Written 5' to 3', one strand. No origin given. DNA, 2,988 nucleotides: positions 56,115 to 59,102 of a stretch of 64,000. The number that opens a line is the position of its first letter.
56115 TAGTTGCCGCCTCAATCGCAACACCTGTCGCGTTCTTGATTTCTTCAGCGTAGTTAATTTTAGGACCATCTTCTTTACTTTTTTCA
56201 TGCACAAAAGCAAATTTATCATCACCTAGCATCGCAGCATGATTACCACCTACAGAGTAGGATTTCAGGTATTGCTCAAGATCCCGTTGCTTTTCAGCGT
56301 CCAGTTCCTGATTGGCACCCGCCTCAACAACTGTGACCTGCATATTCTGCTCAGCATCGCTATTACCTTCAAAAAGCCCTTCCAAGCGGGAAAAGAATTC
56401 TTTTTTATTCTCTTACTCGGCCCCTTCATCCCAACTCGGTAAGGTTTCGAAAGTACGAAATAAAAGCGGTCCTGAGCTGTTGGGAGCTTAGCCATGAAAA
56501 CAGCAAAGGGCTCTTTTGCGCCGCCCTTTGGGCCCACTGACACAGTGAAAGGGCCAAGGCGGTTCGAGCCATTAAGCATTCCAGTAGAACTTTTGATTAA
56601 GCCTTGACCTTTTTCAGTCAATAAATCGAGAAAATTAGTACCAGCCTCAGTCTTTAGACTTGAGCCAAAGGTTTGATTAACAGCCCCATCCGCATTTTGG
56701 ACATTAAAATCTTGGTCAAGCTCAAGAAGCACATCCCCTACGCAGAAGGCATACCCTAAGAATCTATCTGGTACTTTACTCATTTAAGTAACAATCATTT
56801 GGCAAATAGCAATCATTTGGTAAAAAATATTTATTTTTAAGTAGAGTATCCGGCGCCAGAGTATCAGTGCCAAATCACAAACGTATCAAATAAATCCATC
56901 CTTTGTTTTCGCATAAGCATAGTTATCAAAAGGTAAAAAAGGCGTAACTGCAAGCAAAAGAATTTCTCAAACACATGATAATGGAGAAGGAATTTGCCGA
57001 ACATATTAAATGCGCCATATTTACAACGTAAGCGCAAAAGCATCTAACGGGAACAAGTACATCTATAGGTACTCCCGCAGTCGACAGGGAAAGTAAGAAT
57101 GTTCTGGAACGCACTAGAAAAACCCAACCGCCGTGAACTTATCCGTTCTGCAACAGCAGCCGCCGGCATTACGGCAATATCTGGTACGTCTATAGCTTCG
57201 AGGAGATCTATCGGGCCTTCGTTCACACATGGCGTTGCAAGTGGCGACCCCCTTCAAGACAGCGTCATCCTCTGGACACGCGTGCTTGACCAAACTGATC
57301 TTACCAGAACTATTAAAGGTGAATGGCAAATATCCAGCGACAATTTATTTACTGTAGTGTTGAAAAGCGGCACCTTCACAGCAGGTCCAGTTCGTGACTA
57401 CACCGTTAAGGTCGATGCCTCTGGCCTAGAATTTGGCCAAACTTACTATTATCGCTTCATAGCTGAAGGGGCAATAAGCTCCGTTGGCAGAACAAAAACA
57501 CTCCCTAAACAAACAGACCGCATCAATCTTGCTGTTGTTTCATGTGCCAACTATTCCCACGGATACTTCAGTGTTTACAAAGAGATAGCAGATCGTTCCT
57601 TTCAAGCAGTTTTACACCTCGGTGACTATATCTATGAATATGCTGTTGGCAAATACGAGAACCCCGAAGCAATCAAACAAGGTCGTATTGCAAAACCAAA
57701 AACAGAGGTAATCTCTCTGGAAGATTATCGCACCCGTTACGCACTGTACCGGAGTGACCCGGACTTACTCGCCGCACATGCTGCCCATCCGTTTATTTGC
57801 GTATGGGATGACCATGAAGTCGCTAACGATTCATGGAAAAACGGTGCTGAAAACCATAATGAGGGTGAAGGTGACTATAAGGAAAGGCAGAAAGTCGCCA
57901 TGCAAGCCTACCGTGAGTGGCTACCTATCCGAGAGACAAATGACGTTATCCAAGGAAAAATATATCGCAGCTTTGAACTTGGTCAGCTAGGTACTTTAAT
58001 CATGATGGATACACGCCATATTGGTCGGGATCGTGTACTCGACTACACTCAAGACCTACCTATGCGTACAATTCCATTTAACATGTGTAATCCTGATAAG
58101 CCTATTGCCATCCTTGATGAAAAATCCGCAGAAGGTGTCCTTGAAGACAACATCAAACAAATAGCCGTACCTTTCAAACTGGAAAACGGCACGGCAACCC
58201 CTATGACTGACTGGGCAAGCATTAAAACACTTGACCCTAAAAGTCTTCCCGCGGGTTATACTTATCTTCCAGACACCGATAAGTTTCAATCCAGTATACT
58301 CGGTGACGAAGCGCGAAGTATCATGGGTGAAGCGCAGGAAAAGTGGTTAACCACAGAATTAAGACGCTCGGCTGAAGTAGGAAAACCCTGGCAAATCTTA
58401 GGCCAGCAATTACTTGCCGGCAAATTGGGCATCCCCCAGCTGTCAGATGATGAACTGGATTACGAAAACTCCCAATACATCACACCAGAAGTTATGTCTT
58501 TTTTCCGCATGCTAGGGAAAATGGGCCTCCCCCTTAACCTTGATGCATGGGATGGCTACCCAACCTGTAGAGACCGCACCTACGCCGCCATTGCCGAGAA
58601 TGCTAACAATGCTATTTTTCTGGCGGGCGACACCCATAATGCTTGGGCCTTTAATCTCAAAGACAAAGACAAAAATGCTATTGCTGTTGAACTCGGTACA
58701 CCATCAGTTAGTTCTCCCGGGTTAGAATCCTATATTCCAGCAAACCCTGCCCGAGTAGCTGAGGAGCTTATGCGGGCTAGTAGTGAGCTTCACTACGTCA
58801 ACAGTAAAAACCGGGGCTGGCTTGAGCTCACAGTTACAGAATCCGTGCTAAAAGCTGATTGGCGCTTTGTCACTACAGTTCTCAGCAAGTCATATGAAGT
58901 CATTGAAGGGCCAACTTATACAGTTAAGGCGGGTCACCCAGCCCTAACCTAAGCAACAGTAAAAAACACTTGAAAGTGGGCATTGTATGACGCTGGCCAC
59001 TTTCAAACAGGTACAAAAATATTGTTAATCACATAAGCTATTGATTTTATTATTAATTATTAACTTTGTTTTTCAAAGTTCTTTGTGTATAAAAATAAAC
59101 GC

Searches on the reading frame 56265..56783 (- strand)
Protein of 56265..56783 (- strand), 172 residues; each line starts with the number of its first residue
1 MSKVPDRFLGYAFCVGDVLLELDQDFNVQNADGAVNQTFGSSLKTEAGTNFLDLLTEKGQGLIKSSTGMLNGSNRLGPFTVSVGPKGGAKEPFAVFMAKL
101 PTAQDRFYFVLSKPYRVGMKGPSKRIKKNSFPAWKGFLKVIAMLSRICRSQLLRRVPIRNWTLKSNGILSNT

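Call 12: find_encoding_contigs(protein=window:56265-56783:-, flank=3000, max_places=6)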
Protein window:56265-56783:- (172 aa): no gene with exactly this product is on record in the collection.

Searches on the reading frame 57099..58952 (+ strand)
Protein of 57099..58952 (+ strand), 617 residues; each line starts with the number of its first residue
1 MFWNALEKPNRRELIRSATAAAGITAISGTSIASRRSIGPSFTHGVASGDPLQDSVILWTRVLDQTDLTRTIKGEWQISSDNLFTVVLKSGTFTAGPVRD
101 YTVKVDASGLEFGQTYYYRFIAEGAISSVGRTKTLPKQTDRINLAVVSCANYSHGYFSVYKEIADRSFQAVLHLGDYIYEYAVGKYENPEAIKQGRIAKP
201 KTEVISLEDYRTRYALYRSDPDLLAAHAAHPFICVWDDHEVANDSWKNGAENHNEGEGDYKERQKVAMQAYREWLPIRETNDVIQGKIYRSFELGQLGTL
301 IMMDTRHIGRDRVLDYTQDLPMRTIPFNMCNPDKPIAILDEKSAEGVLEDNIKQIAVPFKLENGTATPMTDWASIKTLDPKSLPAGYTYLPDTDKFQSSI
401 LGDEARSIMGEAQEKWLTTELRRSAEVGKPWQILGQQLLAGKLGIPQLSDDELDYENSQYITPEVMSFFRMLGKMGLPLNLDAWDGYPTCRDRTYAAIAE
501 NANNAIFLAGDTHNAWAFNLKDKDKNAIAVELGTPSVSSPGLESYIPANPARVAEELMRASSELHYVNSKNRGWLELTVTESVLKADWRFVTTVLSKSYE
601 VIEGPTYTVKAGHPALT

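Call 55: find_encoding_contigs(protein=window:57099-58952:+, flank=3000, max_places=10)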
Protein window:57099-58952:+ (617 aa): 2 contigs read that carry it; 1 place shown.
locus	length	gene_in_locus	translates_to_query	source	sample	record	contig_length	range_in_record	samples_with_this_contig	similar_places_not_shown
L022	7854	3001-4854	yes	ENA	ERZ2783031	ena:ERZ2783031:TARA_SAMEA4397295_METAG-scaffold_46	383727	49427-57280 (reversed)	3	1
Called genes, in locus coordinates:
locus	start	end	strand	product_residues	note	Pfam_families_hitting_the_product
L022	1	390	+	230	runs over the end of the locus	PF02798:GST_N, PF13417:GST_N_3, PF13409:GST_N_2, PF00043:GST_C, PF14497:GST_C_3, PF13410:GST_C_2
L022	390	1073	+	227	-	PF02798:GST_N, PF13409:GST_N_2, PF13417:GST_N_3, PF00043:GST_C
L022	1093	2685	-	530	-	PF00563:EAL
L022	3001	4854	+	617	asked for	PF16655:PhoD_N, PF09423:PhoD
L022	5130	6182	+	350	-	PF25919:BSH_CusB (faint), PF25917:BSH_RND (weak), PF25973:BSH_CzcB, PF25954:Beta-barrel_RND_2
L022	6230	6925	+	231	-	PF00005:ABC_tran, PF13304:AAA_21 (faint)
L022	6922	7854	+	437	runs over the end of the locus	PF02687:FtsX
